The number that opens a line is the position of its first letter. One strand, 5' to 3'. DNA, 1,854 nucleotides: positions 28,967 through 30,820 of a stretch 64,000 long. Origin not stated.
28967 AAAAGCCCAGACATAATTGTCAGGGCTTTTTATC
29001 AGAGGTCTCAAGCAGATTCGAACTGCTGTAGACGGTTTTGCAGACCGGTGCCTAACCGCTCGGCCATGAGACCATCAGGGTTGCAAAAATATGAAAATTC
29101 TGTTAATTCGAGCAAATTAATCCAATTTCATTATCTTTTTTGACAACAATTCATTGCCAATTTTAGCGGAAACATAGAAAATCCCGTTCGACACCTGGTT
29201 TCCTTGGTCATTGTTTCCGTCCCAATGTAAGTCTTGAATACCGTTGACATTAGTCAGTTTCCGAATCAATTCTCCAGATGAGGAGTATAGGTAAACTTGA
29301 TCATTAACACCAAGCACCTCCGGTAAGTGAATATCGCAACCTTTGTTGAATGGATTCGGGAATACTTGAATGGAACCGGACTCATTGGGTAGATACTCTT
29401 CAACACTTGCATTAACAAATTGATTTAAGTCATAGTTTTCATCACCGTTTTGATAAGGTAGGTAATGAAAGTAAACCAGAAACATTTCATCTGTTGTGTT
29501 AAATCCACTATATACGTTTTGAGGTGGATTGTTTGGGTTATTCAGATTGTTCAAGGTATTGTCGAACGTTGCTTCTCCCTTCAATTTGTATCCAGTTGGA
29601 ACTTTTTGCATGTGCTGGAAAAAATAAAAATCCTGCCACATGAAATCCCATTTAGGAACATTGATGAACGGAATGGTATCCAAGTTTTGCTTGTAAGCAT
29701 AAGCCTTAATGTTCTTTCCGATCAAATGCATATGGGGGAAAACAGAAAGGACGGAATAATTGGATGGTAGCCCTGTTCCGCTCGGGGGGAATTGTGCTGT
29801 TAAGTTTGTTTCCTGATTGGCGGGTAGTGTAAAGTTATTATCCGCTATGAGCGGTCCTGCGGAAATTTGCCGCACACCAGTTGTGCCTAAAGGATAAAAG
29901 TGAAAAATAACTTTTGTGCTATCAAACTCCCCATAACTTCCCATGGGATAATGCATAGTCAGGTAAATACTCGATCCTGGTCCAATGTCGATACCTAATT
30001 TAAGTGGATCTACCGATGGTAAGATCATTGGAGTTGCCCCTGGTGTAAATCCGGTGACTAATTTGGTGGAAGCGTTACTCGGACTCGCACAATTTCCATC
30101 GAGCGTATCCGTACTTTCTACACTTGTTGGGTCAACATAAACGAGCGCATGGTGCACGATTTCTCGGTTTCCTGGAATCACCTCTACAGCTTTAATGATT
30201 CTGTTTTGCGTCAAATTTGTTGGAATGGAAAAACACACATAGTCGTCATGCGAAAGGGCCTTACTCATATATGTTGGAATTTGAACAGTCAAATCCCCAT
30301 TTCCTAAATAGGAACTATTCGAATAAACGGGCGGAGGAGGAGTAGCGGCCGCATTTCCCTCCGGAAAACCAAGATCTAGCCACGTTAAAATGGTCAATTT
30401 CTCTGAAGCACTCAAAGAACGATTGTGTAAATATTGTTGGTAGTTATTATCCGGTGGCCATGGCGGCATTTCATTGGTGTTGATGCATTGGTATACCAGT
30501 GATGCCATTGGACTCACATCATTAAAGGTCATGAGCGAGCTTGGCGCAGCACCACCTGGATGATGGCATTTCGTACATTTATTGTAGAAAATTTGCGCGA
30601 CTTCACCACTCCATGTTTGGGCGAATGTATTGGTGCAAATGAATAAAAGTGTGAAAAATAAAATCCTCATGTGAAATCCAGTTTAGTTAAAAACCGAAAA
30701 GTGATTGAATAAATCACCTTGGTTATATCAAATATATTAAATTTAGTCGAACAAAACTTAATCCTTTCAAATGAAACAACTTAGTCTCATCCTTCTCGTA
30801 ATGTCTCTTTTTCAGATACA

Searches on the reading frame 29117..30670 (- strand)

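Call 70: search_protein_families(library=pfam, proteins=[window:29117-30670:-], max_evalue=0.0001)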
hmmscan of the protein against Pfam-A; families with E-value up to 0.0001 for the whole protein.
window:29117-30670:- (517 aa): 3 families
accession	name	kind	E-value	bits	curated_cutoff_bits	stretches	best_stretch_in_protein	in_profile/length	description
PF03712.20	Cu2_monoox_C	-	1.4e-08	34.9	23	1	305-405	45-137/157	Copper type II ascorbate-dependent monooxygenase, C-terminal domain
PF13860.13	FlgD_ig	-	3.1e-05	24.3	27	1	458-503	26-74/79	FlgD Ig-like domain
PF01082.25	Cu2_monooxygen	-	5.3e-05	23.8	30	0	144-241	17-123/130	Copper type II ascorbate-dependent monooxygenase, N-terminal domain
